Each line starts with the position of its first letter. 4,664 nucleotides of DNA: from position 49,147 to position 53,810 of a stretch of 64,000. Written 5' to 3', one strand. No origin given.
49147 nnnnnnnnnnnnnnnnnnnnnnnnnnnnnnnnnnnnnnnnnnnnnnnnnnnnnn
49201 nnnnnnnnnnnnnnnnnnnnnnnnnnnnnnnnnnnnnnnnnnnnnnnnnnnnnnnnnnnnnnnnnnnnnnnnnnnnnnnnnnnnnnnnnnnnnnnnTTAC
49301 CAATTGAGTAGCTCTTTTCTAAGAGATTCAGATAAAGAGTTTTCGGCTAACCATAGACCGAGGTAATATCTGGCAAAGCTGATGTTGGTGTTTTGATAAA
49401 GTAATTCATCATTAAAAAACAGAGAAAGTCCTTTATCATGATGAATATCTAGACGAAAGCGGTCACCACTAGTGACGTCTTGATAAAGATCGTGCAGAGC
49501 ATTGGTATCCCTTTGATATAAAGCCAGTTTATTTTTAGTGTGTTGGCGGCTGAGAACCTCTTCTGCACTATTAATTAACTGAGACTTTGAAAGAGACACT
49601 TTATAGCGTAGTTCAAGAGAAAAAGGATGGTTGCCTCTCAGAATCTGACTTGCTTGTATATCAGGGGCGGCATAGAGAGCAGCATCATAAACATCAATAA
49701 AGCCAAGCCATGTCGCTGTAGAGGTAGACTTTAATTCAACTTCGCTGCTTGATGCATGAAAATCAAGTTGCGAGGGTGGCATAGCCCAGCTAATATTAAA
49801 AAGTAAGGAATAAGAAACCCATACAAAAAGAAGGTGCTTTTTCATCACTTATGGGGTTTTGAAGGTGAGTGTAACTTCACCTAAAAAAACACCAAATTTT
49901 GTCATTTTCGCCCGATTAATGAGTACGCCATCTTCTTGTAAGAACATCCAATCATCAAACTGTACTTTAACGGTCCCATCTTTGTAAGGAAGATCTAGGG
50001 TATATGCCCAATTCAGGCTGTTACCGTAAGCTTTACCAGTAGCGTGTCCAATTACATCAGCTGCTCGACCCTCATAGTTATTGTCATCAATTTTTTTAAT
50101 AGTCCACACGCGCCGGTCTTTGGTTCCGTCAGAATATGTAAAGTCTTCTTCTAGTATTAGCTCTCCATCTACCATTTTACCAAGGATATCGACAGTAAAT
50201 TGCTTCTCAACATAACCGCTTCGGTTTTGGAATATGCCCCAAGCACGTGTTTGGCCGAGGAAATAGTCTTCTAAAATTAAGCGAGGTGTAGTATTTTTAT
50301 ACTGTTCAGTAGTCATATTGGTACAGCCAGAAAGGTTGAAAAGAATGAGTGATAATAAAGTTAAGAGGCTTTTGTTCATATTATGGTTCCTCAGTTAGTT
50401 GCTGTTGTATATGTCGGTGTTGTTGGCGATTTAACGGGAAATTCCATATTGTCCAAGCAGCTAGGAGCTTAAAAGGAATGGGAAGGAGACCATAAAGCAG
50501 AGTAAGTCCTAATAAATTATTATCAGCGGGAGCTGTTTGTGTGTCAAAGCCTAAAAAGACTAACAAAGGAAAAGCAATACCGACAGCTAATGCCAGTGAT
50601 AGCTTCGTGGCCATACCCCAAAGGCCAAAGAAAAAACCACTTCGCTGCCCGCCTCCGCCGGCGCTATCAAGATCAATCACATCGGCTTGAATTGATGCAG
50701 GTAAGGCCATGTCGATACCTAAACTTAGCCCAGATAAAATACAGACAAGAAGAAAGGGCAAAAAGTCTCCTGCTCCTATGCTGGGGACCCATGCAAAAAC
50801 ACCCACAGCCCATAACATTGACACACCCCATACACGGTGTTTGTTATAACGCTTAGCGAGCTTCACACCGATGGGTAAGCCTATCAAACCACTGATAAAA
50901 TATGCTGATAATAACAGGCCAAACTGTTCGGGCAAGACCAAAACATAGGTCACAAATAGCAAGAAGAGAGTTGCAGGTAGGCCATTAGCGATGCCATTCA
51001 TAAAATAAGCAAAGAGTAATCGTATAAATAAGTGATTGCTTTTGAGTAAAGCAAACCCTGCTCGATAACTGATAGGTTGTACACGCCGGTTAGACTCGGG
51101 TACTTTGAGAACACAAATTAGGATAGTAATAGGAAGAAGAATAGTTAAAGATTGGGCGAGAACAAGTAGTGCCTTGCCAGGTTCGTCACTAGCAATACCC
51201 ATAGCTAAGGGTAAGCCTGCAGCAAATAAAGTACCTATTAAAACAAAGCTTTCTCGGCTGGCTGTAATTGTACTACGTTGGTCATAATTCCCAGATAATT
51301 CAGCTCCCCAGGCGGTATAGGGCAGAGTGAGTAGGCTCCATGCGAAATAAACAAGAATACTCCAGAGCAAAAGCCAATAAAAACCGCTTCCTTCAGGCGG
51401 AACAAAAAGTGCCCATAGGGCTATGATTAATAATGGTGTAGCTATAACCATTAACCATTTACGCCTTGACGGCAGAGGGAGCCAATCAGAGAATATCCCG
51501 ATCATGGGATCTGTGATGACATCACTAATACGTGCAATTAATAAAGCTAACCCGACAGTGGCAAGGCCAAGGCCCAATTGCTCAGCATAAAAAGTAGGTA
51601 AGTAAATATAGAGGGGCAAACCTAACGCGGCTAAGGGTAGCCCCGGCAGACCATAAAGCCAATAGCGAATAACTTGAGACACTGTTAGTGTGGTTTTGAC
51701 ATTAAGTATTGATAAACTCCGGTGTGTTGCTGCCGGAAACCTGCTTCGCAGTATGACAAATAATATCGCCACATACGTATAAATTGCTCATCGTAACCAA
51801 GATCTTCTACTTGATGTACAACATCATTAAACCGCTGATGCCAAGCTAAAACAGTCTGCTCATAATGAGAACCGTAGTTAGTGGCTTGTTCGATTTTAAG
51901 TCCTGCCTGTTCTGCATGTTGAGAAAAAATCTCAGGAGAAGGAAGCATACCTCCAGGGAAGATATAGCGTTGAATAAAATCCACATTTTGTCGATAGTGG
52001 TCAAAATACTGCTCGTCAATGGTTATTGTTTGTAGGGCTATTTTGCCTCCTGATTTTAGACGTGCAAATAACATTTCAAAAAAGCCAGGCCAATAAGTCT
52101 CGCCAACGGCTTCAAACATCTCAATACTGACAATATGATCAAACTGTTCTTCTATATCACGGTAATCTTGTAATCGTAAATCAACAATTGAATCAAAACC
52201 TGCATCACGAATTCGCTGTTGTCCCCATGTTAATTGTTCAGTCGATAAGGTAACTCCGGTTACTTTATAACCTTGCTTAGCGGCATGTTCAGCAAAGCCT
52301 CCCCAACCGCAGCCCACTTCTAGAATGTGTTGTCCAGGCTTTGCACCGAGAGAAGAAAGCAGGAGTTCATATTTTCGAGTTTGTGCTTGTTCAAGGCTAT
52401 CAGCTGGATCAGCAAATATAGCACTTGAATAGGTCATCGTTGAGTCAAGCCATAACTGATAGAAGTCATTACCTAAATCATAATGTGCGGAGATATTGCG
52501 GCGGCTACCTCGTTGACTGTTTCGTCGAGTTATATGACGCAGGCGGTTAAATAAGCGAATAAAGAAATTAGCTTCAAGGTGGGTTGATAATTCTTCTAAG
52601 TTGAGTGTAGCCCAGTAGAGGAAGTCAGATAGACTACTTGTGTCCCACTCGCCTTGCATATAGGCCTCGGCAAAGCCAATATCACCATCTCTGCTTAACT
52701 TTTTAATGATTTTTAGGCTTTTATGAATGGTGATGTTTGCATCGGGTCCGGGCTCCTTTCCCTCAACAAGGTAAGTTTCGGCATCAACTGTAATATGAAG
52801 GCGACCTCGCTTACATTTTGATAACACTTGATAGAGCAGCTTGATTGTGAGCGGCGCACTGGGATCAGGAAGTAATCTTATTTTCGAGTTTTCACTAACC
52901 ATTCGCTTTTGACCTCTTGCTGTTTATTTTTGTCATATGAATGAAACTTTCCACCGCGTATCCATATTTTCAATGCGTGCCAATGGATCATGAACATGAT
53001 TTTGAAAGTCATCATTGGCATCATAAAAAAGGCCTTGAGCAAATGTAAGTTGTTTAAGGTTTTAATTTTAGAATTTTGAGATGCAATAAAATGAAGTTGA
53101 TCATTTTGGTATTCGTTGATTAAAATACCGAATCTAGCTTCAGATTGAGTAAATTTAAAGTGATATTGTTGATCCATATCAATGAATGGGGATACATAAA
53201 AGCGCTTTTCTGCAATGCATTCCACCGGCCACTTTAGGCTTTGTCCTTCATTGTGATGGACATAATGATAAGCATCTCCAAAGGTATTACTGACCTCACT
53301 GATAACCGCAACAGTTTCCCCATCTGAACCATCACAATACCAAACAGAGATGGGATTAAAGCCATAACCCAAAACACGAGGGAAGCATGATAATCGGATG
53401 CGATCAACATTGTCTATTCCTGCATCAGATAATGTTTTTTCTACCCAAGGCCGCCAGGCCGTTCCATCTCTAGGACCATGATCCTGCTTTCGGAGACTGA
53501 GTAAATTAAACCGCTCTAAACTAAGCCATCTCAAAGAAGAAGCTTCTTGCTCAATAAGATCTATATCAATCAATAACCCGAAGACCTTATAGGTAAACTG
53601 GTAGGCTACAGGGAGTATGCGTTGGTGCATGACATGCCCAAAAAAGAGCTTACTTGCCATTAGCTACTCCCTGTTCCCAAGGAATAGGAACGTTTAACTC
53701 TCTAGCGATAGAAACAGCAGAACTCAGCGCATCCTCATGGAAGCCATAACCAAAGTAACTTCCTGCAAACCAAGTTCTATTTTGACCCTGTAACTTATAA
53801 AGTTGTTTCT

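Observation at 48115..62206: Contiguous ~14-kb candidate light / photo-oxidative-stress module joining a photolyase operon, a LitR-like regulator, furan-fatty-acid genes and several unassigned partners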

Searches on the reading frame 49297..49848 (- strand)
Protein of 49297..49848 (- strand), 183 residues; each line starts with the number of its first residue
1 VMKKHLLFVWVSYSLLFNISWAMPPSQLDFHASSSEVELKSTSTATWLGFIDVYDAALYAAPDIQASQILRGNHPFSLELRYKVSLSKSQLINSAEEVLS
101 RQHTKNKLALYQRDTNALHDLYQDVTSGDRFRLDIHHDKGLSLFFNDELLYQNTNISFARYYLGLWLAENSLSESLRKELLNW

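Call 3: search_protein_families(library=pfam, proteins=[window:49297-49848:-])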
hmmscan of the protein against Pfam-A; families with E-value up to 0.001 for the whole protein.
window:49297-49848:- (183 aa): 1 family
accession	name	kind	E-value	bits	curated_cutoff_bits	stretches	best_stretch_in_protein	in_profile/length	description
PF16036.10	Chalcone_3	-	3.3e-16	60.3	27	1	49-181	31-164/165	Chalcone isomerase-like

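Call 6: search_protein_families(library=ncbifam, proteins=[window:49297-49848:-], max_evalue=0.00001)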
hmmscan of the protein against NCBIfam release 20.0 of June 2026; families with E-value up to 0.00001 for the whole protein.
window:49297-49848:- (183 aa): 0 families

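Call 64: search_solved_structures(query=window:49297-49848:-, max_evalue=10)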
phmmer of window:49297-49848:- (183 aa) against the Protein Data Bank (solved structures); distinct sequences matched with E-value up to 10: 3.
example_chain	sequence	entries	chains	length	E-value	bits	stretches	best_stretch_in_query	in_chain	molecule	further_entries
7e5m_A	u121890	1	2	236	0.69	12.8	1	30-83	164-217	Tumor-associated calcium signal transducer 2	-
7pee_A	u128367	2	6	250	0.77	12.6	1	30-86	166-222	Tumor-associated calcium signal transducer 2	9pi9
7e5n_A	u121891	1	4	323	0.88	12.4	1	30-88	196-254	Tumor-associated calcium signal transducer 2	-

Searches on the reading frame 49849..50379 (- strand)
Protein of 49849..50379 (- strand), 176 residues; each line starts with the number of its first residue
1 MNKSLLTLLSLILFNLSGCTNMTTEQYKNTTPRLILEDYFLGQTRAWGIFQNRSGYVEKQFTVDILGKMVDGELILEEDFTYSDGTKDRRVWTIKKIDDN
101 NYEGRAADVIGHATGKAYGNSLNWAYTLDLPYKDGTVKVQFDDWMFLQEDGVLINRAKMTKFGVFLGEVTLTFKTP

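Call 3: search_protein_families(library=pfam, proteins=[window:49849-50379:-])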
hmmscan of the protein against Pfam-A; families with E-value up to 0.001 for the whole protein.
window:49849-50379:- (176 aa): 1 family
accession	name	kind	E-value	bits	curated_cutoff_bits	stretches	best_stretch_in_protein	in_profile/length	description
PF12915.13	DUF3833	-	5e-65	218.5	25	1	14-174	2-162/163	Protein of unknown function (DUF3833)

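Call 6: search_protein_families(library=ncbifam, proteins=[window:49849-50379:-], max_evalue=0.00001)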
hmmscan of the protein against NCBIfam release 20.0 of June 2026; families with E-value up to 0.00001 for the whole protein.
window:49849-50379:- (176 aa): 0 families

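Call 63: search_solved_structures(query=window:49849-50379:-, max_evalue=10)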
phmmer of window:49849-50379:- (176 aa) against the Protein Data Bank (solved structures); distinct sequences matched with E-value up to 10: 0.

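Call 74: find_homologous_proteins(query=window:49849-50379:-, max_evalue=1e-8)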
Query window:49849-50379:- (176 aa): 6699 proteins with E <= 1e-8 among 6728 candidates; the best 120 are listed.
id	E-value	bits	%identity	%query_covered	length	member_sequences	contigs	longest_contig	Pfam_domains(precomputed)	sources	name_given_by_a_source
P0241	5.4e-111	387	97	100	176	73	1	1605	PF12915.14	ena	-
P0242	2.7e-101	355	88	100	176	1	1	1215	PF12915.14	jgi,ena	-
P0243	8.0e-92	324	78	100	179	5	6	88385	PF12915.14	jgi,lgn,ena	-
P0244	1.0e-91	324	85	90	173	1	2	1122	PF12915.14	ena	-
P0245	2.4e-91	323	85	90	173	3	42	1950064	PF12915.14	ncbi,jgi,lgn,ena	-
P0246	3.7e-91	322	85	90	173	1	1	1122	PF12915.14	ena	-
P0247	2.7e-90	319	79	99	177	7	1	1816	PF12915.14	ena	-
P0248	4.6e-89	315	78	100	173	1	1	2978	PF12915.14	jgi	-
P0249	2.0e-88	313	77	100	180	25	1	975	PF12915.14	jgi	-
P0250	5.3e-87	308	77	95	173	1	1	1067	PF12915.14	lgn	-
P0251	5.3e-87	308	79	90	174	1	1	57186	PF12915.14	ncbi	-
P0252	6.2e-87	308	77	95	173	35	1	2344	PF12915.14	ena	-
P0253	9.8e-87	308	76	95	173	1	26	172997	PF12915.14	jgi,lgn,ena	-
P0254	1.4e-86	307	76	95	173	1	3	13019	PF12915.14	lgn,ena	-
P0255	1.5e-86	307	76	95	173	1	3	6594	PF12915.14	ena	-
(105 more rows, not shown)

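Call 80: predict_structure(alignment_id=A3)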
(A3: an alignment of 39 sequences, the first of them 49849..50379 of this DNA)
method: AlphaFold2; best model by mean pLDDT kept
length: 176 residues; sequences in the alignment: 39
mean_pLDDT: 93.9   pTM: 0.82
mean pLDDT of the five models: 93.9, 93.8, 93.3, 92.8, 91.8
residues with pLDDT >= 90: 147; 70-90: 20; 50-70: 9; < 50: 0
segments of 3 or more residues with pLDDT < 50: none
pLDDT, mean of each block of 10 residues (from residue 1): 77 63 91 98 98 97 99 98 98 98 97 98 97 92 98 98 96 96
secondary structure, 60 per line:
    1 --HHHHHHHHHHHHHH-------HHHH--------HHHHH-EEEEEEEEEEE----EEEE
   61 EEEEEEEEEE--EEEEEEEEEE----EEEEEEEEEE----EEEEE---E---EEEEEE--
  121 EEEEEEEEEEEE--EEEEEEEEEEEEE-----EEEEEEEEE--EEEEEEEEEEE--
elements in order: H3-16 H24-27 H36-40 E42-52 E57-70 E73-82 E87-96 E101-105 E113-118 E121-132 E135-147 E153-161 E164-174

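Call 83: fold_search(model_id=the predicted structure, library=pdb)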
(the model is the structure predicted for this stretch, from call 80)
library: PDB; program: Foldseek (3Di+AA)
matches with E <= 10: 1358; with E <= 0.001: 5
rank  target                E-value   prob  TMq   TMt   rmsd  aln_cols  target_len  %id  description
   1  5yvf_A                2.0e-05  1.00  0.64  0.37   3.9       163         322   12  Crystal structure of BFA1 (released 2018-08-08)
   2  5yvf_C                1.4e-04  1.00  0.62  0.36   3.5       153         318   11  Crystal structure of BFA1 (released 2018-08-08)
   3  5yvf_B                1.7e-04  1.00  0.62  0.37   3.8       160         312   11  Crystal structure of BFA1 (released 2018-08-08)
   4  5yvf_D                2.9e-04  1.00  0.61  0.35   3.5       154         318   12  Crystal structure of BFA1 (released 2018-08-08)
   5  8ah9                  3.9e-04  1.00  0.44  0.63   5.9       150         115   11  De novo retro-aldolase RAbetaB-16.1 (released 2023-08-16)
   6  2o62_B                1.1e-03  1.00  0.56  0.39   4.5       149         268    9  CRYSTAL STRUCTURE OF A PROTEIN WITH UNKNOWN FUNCTION FROM DUF3598 FAMILY (NPUN_R4044) FROM NOSTOC PUNCTIFORME PCC 7310 (released 2007-02-13)
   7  4tq2                  1.2e-03  1.00  0.60  0.59   4.1       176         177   10  Structure of S-type Phycobiliprotein Lyase CPES from Guillardia theta (released 2014-08-13)
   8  6ohh_B                1.2e-03  1.00  0.44  0.57   4.6       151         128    9  Structure of EF1p2_mFAP2b bound to DFHBI (released 2020-04-08)
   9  7sfp                  1.3e-03  1.00  0.61  0.70   4.8       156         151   14  Crystal structure of OssO, a spirocyclase involved in the biosynthesis of ossamycin (released 2022-08-17)
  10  3bdr                  1.4e-03  1.00  0.54  0.59   4.5       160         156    9  Crystal structure of fatty acid-binding protein-like Ycf58 from Thermosynecoccus elongatus. Northeast Structural Genomic (released 2007-11-27)
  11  6ohh_A                1.8e-03  1.00  0.43  0.56   5.2       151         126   10  Structure of EF1p2_mFAP2b bound to DFHBI (released 2020-04-08)
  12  3ia8_A                2.1e-03  1.00  0.65  0.70   3.1       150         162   17  The structure of the C-terminal heme nitrobindin domain of THAP domain-containing protein 4 from Homo sapiens (released 2009-07-28)
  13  1r0u                  3.6e-03  1.00  0.34  0.39   7.6       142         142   10  Crystal structure of ywiB protein from Bacillus subtilis (released 2003-12-30)
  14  2o62_A                4.1e-03  1.00  0.60  0.41   4.2       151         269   11  CRYSTAL STRUCTURE OF A PROTEIN WITH UNKNOWN FUNCTION FROM DUF3598 FAMILY (NPUN_R4044) FROM NOSTOC PUNCTIFORME PCC 7310 (released 2007-02-13)
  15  4xmh_A                4.4e-03  1.00  0.43  0.42   7.5       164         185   12  Crystal structure of nitrophorin 7 from Rhodnius prolixus at pH 7.8 complexed with Gly-Gly-Gly (released 2015-07-29)
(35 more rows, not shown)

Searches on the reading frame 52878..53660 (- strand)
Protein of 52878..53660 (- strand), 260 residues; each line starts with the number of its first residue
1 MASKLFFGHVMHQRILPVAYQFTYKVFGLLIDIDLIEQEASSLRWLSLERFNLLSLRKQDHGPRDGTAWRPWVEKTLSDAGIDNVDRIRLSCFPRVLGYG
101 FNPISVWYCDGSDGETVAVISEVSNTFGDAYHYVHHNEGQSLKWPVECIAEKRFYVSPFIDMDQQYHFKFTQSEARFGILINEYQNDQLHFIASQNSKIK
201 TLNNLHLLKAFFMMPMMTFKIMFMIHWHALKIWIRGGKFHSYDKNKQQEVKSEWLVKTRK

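Call 3: search_protein_families(library=pfam, proteins=[window:52878-53660:-])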
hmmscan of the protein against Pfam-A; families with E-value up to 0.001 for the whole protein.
window:52878-53660:- (260 aa): 1 family
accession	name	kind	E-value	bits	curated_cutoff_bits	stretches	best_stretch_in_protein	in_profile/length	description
PF07103.16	DUF1365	-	8.5e-73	245.3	25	1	5-243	1-233/235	Protein of unknown function (DUF1365)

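Call 6: search_protein_families(library=ncbifam, proteins=[window:52878-53660:-], max_evalue=0.00001)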
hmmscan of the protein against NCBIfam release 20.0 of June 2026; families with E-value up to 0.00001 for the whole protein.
window:52878-53660:- (260 aa): 0 families

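Call 21: find_homologous_proteins(query=window:52878-53660:-, max_evalue=1e-10)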
Query window:52878-53660:- (260 aa): 760 proteins with E <= 1e-10 among 914 candidates; the best 120 are listed.
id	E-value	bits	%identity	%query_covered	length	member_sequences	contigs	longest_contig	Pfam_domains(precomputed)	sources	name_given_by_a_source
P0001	3.6e-164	563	91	100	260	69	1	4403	PF07103.17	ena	-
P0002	2.1e-148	511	80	100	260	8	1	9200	PF07103.17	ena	-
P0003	9.2e-144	496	78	100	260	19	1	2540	PF07103.17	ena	-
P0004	9.6e-144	496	78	100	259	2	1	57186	PF07103.17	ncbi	-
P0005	3.7e-141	487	74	100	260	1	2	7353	PF07103.17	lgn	-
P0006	1.1e-140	486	75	100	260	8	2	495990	PF07103.17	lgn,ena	-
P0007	1.2e-140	486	77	100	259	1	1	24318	PF07103.17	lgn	-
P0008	1.5e-140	485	75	100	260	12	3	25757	PF07103.17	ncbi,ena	-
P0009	6.2e-140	483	78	100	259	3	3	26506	PF07103.17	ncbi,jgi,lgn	ncbi:MAG: DUF1365 family protein [Methylophagaceae bacterium]|jgi:DUF1365 family protein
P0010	1.1e-136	472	75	100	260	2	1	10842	PF07103.17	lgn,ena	-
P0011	1.0e-135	469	73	100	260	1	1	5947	PF07103.17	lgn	-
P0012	3.0e-120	419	65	100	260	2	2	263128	PF07103.17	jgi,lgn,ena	jgi:DUF1365 family protein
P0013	6.2e-120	418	65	100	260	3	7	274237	PF07103.17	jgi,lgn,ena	jgi:hypothetical protein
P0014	4.1e-119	415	65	100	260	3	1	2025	PF07103.17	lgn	-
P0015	7.1e-119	414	63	100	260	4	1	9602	PF07103.17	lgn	-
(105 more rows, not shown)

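Call 23: find_related_loci(query=A1, collection=genome_contigs, flank=10000)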
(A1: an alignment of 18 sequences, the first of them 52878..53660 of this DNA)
Query A1 (260 aa) in genome_contigs; peptide patterns used: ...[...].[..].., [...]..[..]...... (x = any residue, [..] = any of these).
600 stretches matched a pattern (row limit reached: there are more); 596 encode a relative of the query (tblastn E <= 1e-3); the best 80 are kept; 80 distinct loci.
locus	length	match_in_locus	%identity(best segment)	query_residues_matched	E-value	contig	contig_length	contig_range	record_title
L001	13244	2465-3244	91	1-260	7e-167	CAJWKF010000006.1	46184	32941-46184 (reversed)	MAG TPA_asm: uncultured Gammaproteobacteria bacterium isolate ERR599176_bin.21_MetaBAT_v2.12.1_MAG genome assembly, cont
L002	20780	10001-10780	78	1-260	9e-148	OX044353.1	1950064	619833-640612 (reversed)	MAG: uncultured Gammaproteobacteria bacterium isolate W_MB302 genome assembly, chromosome: W_MB302_contig-1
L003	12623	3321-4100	75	1-260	1e-143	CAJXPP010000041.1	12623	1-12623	MAG TPA_asm: uncultured Gammaproteobacteria bacterium isolate SRR3933271_bin.2_MetaBAT_v2.12.1_MAG genome assembly, cont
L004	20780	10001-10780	72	1-260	9e-136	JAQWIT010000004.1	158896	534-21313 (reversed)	MAG: Gammaproteobacteria bacterium isolate cluster1_bin.6 k141_1043567, whole genome shotgun sequence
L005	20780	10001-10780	65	1-260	5e-125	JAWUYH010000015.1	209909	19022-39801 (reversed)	MAG: Gammaproteobacteria bacterium isolate HBSea_ice_MAG788 BAT.788_1120444_flag=0_multi=33.9569_len=209909, whole genom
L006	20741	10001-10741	50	5-250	2e-84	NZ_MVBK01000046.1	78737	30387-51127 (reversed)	Thioalkalivibrio denitrificans strain ALJD Ga0073317_1046, whole genome shotgun sequence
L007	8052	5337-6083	48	3-250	1e-83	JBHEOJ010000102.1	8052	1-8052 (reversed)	MAG: Thioalkalivibrio sp. isolate S6_bin.29.strict S6_NODE_102, whole genome shotgun sequence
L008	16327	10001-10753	48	3-252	1e-81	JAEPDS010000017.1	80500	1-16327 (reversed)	MAG: Candidatus Thiodiazotropha sp. 'RUGA' isolate MAGL046 c_000000000017, whole genome shotgun sequence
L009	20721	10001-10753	48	2-251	1e-81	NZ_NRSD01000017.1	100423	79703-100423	Thiocapsa imhoffii strain DSM 21303 scaffold0017, whole genome shotgun sequence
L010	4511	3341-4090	49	2-250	1e-81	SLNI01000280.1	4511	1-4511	MAG: Thioalkalivibrio sp. isolate CSSed165cm_400 CSSed16-5cm-102724, whole genome shotgun sequence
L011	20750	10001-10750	48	2-250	3e-81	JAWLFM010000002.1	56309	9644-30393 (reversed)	MAG: Thioalkalivibrio sp. isolate 21BLK6-1.bin.142 NODE_278_length_56309_cov_10.650454, whole genome shotgun sequence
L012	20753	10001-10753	44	2-251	1e-78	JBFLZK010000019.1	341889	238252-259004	MAG: Pseudomonadota bacterium isolate MAG109 MAG109_19, whole genome shotgun sequence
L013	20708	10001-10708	51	3-237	4e-78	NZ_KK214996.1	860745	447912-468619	Ectothiorhodospira haloalkaliphila ATCC 51935 EcthaDRAFT_EHB.2, whole genome shotgun sequence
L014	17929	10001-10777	45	2-260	2e-78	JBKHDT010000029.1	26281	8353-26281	MAG: Halothiobacillaceae bacterium isolate D1M04_21 NODE_591_length_26281_cov_7.741630, whole genome shotgun sequence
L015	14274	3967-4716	44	2-250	2e-77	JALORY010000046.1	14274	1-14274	MAG: Gammaproteobacteria bacterium isolate Prado193 scaffold_2950, whole genome shotgun sequence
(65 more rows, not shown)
